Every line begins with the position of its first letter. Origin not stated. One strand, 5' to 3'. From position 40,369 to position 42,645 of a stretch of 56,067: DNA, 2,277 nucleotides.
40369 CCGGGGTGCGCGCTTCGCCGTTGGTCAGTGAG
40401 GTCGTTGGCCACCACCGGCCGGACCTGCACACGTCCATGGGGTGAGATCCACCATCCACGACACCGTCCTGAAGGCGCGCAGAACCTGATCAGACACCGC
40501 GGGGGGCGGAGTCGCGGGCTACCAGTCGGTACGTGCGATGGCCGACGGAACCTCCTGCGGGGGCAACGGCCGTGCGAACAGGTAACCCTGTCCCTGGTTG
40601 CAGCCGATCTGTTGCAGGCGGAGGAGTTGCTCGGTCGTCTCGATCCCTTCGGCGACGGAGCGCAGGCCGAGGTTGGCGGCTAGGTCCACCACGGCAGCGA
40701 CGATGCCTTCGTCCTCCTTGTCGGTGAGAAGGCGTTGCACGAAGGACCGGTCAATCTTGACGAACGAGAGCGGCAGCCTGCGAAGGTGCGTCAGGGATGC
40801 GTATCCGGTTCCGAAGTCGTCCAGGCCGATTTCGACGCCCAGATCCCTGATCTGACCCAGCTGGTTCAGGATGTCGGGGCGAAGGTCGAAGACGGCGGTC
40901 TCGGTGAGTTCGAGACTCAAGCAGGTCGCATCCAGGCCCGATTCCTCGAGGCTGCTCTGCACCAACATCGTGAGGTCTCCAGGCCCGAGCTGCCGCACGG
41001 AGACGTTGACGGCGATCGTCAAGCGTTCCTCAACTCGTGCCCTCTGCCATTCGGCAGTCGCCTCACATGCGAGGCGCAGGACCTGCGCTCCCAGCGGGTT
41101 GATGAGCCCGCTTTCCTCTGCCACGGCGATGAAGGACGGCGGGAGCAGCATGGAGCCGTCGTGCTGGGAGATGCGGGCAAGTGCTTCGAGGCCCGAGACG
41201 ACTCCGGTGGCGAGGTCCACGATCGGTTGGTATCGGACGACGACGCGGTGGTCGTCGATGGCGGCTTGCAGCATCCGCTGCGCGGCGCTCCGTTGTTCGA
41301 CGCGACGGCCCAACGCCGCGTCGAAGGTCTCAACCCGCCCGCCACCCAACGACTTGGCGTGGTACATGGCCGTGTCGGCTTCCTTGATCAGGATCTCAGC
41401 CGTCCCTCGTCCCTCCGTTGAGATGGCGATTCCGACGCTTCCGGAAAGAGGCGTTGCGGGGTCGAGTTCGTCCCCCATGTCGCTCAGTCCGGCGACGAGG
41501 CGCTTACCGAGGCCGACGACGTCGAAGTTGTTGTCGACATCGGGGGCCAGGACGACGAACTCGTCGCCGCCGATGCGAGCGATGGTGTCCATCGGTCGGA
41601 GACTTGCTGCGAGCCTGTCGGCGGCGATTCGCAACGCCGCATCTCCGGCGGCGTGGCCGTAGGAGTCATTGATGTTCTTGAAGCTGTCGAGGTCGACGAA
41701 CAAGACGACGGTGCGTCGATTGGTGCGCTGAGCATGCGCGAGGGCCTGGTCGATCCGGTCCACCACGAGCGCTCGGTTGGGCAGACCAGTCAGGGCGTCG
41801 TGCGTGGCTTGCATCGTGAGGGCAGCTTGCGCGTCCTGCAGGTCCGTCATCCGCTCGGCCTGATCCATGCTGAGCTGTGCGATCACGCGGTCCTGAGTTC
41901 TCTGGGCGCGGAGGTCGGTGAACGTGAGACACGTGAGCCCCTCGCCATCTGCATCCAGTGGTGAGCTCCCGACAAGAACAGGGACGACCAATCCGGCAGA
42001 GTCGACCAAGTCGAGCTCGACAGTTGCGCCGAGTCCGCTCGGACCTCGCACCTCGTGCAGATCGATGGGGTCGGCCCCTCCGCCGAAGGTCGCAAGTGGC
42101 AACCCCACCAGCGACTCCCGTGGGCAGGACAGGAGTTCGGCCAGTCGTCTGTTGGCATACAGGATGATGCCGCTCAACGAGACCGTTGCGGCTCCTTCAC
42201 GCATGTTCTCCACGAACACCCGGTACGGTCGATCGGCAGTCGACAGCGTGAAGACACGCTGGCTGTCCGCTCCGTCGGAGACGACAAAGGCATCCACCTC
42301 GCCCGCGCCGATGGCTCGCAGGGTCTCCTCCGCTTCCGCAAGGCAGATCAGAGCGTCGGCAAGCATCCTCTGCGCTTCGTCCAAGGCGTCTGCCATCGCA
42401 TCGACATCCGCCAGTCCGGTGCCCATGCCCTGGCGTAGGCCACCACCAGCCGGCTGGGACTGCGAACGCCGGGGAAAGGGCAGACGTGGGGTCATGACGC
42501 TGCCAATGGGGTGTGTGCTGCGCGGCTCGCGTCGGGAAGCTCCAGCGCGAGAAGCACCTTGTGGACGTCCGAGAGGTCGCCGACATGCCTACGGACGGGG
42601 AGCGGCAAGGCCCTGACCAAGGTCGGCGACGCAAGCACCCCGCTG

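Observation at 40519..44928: KaiA-less kaiC-kaiB-kaiB operon translationally coupled to a PAS-GGDEF-EAL enzyme, a putative timer wired to c-di-GMP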

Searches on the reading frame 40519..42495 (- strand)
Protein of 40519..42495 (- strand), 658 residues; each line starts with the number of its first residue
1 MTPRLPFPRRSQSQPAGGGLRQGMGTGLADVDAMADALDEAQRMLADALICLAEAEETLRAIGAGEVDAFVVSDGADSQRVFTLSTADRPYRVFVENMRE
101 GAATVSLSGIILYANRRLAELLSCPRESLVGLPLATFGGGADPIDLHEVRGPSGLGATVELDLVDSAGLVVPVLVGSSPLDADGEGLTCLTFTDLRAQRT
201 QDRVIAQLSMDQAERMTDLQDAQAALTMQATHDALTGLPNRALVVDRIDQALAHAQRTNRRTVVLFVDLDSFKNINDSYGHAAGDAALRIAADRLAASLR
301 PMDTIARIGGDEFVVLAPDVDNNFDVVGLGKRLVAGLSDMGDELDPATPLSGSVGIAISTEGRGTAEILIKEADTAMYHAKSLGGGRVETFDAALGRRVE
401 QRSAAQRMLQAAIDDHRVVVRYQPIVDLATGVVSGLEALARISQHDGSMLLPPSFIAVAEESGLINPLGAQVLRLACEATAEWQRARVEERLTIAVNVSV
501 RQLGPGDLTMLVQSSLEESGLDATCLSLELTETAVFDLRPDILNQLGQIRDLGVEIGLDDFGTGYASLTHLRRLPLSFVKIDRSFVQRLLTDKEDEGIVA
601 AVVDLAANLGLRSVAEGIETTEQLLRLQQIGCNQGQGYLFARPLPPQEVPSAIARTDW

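Call 3: search_protein_families(library=pfam, proteins=[window:40519-42495:-], max_evalue=0.01)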
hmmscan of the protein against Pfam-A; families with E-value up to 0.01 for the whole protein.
window:40519-42495:- (658 aa): 7 families
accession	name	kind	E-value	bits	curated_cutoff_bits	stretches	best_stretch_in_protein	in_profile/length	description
PF00563.25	EAL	-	2.4e-66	223.9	31.3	1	407-643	2-236/236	EAL domain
PF00990.26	GGDEF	-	3.7e-42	144.3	23.8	1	230-385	1-159/161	Diguanylate cyclase, GGDEF domain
PF00989.32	PAS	-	0.00046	20.6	22.6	1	91-135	3-47/113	PAS fold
PF13426.13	PAS_9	-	0.00076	20.2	27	1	104-195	6-101/103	PAS domain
PF08448.16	PAS_4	-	0.0054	17.4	23.1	0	96-198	2-108/110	PAS fold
PF02254.24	TrkA_N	-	0.0093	16.7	23.8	0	31-88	27-84/116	TrkA-N domain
PF24820.1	Diguanyl_cycl_sensor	-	0.01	16.2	28.1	0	94-132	1-39/109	Diguanylate cyclase-like sensor domain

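Call 4: search_protein_families(library=ncbifam, proteins=[window:40519-42495:-], max_evalue=0.01)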
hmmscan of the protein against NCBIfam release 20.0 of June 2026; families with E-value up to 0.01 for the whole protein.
window:40519-42495:- (658 aa): 28 families (the best 25 are shown)
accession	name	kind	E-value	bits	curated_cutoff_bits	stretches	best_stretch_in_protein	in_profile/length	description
NF045675.1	PhdiestaseDibA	equivalog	2.2e-113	379.8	980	1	216-649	189-621/623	phosphodiesterase DibA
NF053781.1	cdiGMPphdstlr2612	equivalog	2.1e-101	340.4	1600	1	193-653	804-1265/1268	Tlr1612 family c-di-GMP phosphodiesterase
NF007474.0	PRK10060.1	equivalog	5.1e-97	325.7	782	1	216-649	223-650/663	cyclic di-GMP phosphodiesterase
NF052458.1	PhdiestGepA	equivalog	1.8e-95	320.8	1200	1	216-651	411-839/840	phosphodiesterase GepA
NF008467.0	PRK11359.1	equivalog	5e-90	302.6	857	1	205-653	351-792/800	oxygen-sensing cyclic-di-GMP phosphodiesterase DosP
NF008807.1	PRK11829.1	equivalog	6.5e-71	239.3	733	1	218-648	230-657/670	biofilm formation regulator HmsP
NF007298.0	PRK09776.1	equivalog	8.7e-66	222.6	1135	1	221-645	675-1098/1111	diguanylate cyclase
NF007423.1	PRK09966.1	equivalog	1.4e-46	159.1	325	1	214-381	223-390/390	diguanylate cyclase DgcN/YfiN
TIGR00254.1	GGDEF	domain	2.2e-40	138.1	37.4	1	227-390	2-166/168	diguanylate cyclase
NF052596.1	RR_EAL_PvrR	equivalog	8.5e-40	136.6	580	1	402-649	140-385/398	response regulator cyclic di-GMP phosphodiesterase PvrR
NF007839.0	PRK10551.1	equivalog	9.8e-40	136.6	461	1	402-651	261-508/518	cyclic di-GMP phosphodiesterase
NF038266.1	diguan_SiaD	equivalog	8.2e-37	126.9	290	1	218-387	82-251/252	biofilm regulation diguanylate cyclase SiaD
NF045673.1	c-di-GMPRcptLapD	equivalog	4.5e-35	121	1020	1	224-645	230-646/647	cyclic di-GMP receptor LapD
NF007380.0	PRK09894.1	equivalog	4.5e-32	111.6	256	1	213-392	111-288/296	diguanylate cyclase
NF007135.0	PRK09581.1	equivalog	1.2e-31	110.1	474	1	222-389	285-453/457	PleD family two-component system response regulator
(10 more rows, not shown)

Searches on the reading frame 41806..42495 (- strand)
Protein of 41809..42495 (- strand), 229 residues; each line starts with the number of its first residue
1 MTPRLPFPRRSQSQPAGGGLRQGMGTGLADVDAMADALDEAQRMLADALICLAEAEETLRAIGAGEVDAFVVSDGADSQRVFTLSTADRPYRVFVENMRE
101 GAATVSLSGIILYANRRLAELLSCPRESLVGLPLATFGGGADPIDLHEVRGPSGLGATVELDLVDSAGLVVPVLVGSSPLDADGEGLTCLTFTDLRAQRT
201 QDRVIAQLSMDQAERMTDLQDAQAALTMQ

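Call 29: search_solved_structures(query=window:41809-42495:-, show_alignments=2, max_evalue=1)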
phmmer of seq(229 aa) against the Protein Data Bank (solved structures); distinct sequences matched with E-value up to 1: 1.
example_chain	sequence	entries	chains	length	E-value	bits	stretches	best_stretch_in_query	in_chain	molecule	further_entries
3mfx_A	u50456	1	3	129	0.006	19.5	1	92-134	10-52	Sensory box/GGDEF family protein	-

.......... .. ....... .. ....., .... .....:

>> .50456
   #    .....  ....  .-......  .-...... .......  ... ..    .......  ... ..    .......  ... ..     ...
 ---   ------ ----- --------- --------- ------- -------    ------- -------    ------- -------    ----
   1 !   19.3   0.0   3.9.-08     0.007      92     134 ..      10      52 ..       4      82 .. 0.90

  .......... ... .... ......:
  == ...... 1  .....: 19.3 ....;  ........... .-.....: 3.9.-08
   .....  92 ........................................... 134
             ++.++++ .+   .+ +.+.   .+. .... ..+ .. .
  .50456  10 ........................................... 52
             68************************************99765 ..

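Call 66: predict_structure(alignment_id=A2)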
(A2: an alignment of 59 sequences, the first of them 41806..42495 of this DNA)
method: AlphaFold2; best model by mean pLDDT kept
length: 230 residues; sequences in the alignment: 59
mean_pLDDT: 84.7   pTM: 0.61
mean pLDDT of the five models: 84.7, 84.3, 84.0, 82.6, 82.3
residues with pLDDT >= 90: 127; 70-90: 62; 50-70: 35; < 50: 6
segments of 3 or more residues with pLDDT < 50: none
pLDDT, mean of each block of 10 residues (from residue 1): 51 53 61 89 94 87 79 78 63 67 95 96 97 93 85 90 96 95 90 96 97 98 97
secondary structure, 60 per line:
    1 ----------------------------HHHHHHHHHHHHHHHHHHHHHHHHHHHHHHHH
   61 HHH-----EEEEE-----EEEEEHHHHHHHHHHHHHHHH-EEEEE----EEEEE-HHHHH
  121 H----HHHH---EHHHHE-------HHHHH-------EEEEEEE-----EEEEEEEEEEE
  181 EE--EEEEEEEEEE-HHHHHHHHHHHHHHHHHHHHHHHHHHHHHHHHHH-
elements in order: H29-63 E69-73 E79-83 H84-99 E101-105 E110-114 H116-121 H126-129 H134-137 H146-150 E158-164 E170-182 E185-194 H196-229

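Call 74: fold_search(model_id=the predicted structure, library=pdb)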
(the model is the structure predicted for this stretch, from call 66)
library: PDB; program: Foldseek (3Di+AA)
matches with E <= 10: 1431; with E <= 0.001: 486
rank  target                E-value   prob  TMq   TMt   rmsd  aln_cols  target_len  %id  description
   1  8js5_B                2.2e-07  1.00  0.41  0.38  10.4       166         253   17  Dimeric PAS domains of oxygen sensor FixL with ferric unliganded heme (released 2024-06-26)
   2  3mfx_C                3.1e-07  1.00  0.38  0.74   4.6       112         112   23  Crystal Structure of the sensory box domain of the sensory-box/GGDEF protein SO_1695 from Shewanella oneidensis, North (released 2010-04-14)
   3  8js5_G                3.3e-07  1.00  0.41  0.39  10.4       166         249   17  Dimeric PAS domains of oxygen sensor FixL with ferric unliganded heme (released 2024-06-26)
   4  3olo_B                3.7e-07  1.00  0.39  0.77   4.2       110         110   15  Crystal structure of a PAS domain from two-component sensor histidine kinase (released 2010-09-15)
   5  8js5_A                3.9e-07  1.00  0.41  0.38  10.4       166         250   17  Dimeric PAS domains of oxygen sensor FixL with ferric unliganded heme (released 2024-06-26)
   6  4gcz_A                5.1e-07  1.00  0.46  0.30   5.1       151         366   17  Structure of a blue-light photoreceptor (released 2013-06-19)
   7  8js6_C                5.1e-07  1.00  0.42  0.39  10.0       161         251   16  Dimeric PAS domains of oxygen sensor FixL in complex with cyanide-bound ferric heme (released 2024-06-26)
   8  3olo_A                5.4e-07  1.00  0.39  0.76   4.0       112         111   16  Crystal structure of a PAS domain from two-component sensor histidine kinase (released 2010-09-15)
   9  8js5_F                6.0e-07  1.00  0.41  0.39  10.3       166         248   17  Dimeric PAS domains of oxygen sensor FixL with ferric unliganded heme (released 2024-06-26)
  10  3mfx_B                7.1e-07  1.00  0.35  0.67   4.9       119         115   23  Crystal Structure of the sensory box domain of the sensory-box/GGDEF protein SO_1695 from Shewanella oneidensis, North (released 2010-04-14)
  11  2mwg_MODEL_1_A        8.4e-07  1.00  0.43  0.39   4.7       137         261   14  Full-Length Solution Structure Of YtvA, a LOV-Photoreceptor Protein and Regulator of Bacterial Stress Response (released 2016-05-25)
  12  9vf7_C                8.9e-07  1.00  0.45  0.73   3.9       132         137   21  Structure of Meiothermus ruber Mrub_1259 LOV domain with N- and C-terminal alpha helices (MrLOVe) (released 2025-06-25)
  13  3mfx_A                8.9e-07  1.00  0.39  0.74   4.6       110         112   23  Crystal Structure of the sensory box domain of the sensory-box/GGDEF protein SO_1695 from Shewanella oneidensis, North (released 2010-04-14)
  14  8js5_C                8.9e-07  1.00  0.40  0.37  10.3       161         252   16  Dimeric PAS domains of oxygen sensor FixL with ferric unliganded heme (released 2024-06-26)
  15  9cmf_A                8.9e-07  1.00  0.38  0.12  11.8       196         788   15  Substrate bound DosP (released 2024-11-20)
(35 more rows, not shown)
